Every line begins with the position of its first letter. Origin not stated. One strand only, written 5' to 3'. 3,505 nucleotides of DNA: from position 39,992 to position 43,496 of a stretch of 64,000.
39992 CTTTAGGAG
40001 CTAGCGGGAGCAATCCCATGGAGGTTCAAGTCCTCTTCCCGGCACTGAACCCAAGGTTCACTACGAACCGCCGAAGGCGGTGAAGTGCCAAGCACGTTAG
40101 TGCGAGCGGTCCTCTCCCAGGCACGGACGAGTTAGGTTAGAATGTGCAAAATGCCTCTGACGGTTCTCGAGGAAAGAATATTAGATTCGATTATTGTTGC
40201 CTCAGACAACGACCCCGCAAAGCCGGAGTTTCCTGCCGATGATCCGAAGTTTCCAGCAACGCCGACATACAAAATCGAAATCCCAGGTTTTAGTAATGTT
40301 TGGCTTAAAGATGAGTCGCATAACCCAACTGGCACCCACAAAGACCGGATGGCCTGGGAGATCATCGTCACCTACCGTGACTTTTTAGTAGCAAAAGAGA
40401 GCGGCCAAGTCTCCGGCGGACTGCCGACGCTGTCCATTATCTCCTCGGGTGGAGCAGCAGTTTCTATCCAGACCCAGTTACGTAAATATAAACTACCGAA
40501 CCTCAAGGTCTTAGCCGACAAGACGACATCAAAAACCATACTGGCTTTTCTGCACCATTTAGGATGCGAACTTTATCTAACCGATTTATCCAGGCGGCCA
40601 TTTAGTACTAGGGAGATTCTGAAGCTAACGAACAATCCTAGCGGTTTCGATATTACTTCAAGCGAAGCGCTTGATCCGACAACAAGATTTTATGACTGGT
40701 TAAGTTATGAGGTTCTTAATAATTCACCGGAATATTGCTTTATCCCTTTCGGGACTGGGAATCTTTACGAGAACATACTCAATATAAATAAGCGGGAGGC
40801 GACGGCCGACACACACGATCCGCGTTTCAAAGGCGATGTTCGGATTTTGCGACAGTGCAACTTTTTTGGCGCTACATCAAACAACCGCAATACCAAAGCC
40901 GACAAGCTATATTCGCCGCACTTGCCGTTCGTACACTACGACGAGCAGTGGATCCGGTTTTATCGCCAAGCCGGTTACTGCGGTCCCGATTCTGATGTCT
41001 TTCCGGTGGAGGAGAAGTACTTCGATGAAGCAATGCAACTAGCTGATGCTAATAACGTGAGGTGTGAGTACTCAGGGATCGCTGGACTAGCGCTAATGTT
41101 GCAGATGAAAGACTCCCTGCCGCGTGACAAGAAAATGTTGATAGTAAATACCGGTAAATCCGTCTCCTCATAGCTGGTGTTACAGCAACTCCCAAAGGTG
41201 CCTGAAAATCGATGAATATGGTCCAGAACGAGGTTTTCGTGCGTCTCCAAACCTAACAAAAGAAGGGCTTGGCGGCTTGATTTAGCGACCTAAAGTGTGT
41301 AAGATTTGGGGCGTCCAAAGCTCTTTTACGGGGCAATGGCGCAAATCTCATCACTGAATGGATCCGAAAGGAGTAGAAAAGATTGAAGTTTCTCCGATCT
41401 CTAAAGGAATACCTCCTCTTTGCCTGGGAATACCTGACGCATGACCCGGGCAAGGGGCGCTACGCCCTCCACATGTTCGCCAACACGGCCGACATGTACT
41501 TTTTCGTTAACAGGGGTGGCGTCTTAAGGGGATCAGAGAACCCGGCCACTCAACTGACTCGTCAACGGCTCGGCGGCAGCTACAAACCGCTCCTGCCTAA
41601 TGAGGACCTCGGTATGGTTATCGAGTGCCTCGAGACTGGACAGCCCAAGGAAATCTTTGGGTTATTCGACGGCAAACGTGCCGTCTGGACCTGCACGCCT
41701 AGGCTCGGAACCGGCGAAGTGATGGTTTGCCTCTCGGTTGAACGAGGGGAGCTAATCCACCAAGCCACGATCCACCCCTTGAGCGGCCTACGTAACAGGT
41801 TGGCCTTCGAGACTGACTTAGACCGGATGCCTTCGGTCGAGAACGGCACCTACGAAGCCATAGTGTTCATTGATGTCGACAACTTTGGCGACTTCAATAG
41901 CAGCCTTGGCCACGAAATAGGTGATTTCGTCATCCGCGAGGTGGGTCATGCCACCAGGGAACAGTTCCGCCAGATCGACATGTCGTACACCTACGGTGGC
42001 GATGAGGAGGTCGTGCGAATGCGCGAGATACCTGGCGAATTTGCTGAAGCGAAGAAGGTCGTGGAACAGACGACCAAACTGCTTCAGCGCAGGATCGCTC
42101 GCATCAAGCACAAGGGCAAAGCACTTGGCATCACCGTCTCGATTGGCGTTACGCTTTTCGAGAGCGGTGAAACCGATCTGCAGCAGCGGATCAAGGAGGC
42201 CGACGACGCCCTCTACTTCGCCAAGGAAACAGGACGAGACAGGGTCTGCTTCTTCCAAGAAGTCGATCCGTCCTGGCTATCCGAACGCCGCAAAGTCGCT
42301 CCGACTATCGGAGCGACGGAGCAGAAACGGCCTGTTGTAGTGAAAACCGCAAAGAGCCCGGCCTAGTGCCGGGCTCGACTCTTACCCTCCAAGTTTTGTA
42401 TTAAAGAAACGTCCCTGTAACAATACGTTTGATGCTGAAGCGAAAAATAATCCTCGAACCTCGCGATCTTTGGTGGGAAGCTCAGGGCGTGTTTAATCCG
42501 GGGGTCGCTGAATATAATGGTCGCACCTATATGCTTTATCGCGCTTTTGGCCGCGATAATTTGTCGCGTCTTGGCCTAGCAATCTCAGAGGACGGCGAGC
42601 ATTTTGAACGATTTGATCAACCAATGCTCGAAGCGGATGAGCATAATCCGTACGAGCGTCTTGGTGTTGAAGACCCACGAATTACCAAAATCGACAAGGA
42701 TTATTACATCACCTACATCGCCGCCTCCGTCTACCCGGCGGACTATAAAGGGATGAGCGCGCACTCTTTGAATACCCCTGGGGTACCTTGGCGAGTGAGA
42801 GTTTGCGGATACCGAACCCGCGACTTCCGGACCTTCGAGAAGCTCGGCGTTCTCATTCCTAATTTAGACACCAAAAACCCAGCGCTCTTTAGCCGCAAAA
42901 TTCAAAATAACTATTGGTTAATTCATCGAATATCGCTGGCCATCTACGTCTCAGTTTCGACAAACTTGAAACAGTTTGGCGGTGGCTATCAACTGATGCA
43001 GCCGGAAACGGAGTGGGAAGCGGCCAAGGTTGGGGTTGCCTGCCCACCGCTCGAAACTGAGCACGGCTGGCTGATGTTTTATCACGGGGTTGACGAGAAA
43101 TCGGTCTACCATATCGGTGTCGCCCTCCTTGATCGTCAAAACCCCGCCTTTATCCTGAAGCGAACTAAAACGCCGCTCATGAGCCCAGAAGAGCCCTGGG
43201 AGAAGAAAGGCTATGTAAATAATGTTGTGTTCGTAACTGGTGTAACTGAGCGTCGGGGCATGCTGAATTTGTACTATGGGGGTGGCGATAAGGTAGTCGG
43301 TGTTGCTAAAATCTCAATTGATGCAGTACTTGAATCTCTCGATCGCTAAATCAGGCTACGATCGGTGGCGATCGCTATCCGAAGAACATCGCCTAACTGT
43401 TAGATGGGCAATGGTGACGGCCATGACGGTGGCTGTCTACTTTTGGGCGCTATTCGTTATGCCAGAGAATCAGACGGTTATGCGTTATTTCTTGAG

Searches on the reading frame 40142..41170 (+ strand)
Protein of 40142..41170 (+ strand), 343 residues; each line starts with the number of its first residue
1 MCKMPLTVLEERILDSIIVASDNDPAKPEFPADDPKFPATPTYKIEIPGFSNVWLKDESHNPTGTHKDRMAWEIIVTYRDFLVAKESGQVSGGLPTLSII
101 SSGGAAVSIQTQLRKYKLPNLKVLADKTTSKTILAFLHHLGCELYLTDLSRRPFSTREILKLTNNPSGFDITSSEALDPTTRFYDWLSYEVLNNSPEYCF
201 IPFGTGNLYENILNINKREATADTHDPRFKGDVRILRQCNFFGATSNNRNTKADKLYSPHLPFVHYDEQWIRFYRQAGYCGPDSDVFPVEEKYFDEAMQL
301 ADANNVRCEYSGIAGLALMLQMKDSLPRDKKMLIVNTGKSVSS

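Call 71: search_protein_families(library=pfam, proteins=[window:40142-41170:+], max_evalue=0.01)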
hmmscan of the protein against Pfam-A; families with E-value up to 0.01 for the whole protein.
window:40142-41170:+ (343 aa): 1 family
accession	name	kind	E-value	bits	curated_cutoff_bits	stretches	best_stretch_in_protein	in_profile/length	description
PF00291.31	PALP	-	1.1e-17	64.8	35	1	41-338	7-295/295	Pyridoxal-phosphate dependent enzyme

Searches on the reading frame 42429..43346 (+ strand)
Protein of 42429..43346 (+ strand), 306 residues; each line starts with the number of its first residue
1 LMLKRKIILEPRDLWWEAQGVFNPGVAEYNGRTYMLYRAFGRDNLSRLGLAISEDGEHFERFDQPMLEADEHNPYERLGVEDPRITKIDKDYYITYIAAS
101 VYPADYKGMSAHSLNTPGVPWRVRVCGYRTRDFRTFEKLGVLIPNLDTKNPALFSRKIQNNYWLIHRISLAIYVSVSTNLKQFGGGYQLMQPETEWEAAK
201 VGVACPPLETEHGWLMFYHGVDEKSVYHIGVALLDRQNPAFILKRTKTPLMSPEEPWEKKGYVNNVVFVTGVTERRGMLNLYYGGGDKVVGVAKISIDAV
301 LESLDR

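Call 4: search_protein_families(library=pfam, proteins=[window:42429-43346:+], max_evalue=0.1)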
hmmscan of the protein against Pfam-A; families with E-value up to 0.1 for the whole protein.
window:42429-43346:+ (306 aa): 1 family
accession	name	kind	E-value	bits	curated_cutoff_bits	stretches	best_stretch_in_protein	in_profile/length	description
PF04041.19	Glyco_hydro_130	-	7.4e-54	183.3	26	1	19-305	33-319/320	beta-1,4-mannooligosaccharide phosphorylase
